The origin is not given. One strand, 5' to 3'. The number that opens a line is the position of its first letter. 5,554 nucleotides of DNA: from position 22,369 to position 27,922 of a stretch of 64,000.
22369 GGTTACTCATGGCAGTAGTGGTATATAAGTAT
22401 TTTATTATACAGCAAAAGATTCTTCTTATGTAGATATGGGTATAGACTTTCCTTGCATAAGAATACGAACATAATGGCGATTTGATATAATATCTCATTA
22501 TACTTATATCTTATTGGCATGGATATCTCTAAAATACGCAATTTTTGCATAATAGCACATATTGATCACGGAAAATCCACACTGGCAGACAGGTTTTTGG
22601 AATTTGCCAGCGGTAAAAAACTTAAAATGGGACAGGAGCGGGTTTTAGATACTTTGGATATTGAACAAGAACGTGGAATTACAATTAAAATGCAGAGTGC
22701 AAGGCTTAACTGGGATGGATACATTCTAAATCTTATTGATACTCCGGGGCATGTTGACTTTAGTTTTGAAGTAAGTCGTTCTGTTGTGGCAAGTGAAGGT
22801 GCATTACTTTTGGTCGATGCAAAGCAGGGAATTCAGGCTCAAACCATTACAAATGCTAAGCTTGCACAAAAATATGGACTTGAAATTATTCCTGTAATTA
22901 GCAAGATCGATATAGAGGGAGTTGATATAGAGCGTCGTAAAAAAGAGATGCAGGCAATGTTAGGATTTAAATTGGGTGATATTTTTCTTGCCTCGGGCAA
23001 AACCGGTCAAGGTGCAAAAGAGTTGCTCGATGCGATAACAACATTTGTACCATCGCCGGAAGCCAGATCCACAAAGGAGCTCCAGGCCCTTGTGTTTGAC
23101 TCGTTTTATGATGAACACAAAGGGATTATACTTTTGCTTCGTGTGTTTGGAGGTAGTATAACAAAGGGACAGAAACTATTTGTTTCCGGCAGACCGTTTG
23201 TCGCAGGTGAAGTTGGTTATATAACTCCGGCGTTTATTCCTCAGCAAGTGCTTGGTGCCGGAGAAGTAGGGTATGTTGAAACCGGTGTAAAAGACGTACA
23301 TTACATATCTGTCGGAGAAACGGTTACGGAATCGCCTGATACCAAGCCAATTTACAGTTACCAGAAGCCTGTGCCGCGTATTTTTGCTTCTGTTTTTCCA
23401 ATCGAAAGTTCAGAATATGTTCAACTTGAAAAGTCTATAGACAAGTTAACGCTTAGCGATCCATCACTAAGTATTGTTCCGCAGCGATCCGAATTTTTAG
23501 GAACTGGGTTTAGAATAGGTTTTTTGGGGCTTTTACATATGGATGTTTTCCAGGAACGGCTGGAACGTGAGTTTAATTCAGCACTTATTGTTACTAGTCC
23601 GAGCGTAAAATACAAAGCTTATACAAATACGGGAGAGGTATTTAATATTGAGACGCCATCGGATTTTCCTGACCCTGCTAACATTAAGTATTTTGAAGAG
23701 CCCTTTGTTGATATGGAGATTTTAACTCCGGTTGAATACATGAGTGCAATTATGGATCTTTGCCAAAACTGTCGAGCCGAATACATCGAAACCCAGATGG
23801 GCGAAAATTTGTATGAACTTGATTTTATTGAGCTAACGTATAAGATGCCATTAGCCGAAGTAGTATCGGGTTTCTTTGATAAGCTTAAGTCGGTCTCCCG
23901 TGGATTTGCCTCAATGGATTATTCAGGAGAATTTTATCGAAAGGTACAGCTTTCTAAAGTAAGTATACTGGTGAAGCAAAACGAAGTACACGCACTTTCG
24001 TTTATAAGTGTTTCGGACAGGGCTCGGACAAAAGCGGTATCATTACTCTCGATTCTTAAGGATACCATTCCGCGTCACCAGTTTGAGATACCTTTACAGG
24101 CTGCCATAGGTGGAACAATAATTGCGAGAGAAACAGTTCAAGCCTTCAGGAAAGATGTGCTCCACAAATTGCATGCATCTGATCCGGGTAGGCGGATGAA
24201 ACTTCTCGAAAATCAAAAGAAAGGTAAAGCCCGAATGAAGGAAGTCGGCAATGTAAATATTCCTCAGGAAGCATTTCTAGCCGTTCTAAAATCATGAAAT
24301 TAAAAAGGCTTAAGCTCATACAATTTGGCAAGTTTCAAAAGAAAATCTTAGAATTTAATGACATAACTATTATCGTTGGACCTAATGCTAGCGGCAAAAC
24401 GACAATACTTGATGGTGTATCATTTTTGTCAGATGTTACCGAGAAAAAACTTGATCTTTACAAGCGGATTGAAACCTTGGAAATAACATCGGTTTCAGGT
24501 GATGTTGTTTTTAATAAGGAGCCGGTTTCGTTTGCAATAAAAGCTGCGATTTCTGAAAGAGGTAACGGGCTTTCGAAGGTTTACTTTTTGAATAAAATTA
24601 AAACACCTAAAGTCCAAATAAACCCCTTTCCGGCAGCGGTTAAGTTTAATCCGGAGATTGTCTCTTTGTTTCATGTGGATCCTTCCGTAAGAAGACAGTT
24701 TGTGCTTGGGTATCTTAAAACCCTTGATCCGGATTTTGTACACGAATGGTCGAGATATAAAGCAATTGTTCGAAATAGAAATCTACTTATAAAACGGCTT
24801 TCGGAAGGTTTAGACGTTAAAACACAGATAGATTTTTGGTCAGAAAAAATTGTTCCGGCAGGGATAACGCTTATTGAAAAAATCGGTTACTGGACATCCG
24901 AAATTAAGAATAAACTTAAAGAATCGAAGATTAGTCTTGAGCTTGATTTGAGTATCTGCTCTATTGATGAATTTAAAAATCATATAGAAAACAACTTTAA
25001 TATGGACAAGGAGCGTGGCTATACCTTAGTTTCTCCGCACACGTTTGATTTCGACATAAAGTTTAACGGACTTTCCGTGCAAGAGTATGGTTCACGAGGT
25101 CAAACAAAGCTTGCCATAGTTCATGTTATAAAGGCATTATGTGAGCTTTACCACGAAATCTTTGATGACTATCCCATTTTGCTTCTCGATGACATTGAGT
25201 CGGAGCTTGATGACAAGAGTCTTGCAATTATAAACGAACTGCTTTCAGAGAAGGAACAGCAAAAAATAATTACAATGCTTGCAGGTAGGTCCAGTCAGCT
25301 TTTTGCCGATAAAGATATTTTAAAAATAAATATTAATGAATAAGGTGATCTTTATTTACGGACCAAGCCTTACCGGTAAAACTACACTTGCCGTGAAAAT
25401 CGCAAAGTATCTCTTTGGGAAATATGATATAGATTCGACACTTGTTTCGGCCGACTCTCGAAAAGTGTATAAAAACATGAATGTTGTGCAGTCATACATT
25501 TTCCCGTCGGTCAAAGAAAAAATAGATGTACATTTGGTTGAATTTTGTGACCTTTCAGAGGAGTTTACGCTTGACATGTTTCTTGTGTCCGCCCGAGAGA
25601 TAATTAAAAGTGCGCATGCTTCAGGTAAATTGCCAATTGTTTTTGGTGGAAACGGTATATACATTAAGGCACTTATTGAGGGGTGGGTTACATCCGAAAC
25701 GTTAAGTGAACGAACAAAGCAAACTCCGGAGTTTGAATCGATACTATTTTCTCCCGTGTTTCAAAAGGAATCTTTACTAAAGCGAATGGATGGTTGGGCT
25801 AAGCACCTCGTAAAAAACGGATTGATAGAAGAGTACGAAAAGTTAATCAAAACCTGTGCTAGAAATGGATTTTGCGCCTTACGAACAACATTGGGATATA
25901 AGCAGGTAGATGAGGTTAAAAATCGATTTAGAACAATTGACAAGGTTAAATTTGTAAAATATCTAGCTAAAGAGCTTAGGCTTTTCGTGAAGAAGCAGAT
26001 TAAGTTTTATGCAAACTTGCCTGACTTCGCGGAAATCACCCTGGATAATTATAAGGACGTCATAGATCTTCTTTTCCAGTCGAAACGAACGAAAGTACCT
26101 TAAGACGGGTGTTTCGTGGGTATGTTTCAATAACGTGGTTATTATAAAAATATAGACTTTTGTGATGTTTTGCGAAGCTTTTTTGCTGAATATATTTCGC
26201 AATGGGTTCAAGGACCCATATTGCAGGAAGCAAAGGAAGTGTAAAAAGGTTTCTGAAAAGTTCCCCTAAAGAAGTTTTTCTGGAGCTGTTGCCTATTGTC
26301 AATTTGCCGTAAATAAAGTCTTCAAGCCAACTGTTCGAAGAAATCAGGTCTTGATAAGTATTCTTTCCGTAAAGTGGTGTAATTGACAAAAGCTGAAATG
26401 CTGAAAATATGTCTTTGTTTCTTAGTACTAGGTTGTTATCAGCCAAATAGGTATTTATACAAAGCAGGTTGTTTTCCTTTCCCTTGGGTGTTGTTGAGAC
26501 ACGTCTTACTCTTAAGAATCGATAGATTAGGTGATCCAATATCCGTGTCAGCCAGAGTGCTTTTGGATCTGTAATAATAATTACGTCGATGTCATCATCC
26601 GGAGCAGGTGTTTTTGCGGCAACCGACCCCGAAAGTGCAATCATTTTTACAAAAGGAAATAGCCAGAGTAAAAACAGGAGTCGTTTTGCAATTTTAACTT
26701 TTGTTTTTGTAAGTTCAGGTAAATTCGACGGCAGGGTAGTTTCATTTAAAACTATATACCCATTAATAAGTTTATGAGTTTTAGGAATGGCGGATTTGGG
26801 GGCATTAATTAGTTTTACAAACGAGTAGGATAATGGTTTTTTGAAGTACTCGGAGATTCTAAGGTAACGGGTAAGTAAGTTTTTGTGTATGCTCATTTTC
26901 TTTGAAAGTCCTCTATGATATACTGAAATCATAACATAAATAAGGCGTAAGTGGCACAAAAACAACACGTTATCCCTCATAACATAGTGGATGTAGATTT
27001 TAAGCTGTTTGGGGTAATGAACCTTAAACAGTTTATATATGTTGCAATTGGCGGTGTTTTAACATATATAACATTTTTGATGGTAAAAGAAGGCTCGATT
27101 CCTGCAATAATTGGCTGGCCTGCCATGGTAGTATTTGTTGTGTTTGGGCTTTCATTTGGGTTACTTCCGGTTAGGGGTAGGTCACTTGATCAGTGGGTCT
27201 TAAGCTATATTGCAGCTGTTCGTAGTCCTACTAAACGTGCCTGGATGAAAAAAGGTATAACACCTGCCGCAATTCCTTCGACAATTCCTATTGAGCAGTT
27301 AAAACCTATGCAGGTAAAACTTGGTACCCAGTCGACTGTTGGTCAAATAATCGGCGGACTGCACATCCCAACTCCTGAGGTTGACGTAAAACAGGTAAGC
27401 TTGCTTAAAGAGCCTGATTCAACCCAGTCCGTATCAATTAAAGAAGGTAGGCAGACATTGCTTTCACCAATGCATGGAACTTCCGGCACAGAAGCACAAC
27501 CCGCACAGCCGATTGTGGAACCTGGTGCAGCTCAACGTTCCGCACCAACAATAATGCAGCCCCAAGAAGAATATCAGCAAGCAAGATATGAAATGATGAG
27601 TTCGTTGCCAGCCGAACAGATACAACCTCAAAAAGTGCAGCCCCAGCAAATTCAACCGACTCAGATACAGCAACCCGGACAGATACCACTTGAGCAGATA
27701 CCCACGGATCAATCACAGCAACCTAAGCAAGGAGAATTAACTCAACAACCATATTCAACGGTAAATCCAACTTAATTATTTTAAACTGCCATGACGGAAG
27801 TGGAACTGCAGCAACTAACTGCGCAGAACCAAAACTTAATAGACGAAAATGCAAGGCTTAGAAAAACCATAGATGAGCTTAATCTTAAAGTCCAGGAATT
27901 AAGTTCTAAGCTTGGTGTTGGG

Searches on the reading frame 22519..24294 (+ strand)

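Call 18: search_protein_families(library=pfam, proteins=[window:22519-24294:+], max_evalue=0.00001)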
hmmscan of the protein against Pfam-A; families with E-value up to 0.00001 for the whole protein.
window:22519-24294:+ (592 aa): 3 families
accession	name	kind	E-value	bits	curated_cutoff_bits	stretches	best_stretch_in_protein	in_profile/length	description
PF00009.33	GTP_EFTU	-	2.5e-50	171.1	26.5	1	5-179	2-188/188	Elongation factor Tu GTP binding domain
PF06421.17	LepA_C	-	4.7e-39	133.2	29.7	1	485-591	1-107/107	GTP-binding protein LepA C-terminus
PF00679.30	EFG_C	-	1.2e-15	57.7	27.9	1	393-481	3-86/89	Elongation factor G C-terminus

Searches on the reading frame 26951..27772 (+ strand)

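Call 46: search_protein_families(library=pfam, proteins=[window:26951-27772:+], max_evalue=0.01)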
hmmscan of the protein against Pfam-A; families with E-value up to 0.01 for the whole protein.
window:26951-27772:+ (274 aa): 1 family
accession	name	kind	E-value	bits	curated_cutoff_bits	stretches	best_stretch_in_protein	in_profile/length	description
PF12666.12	PrgI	-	4.9e-07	30.6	27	1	8-97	2-90/91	PrgI family protein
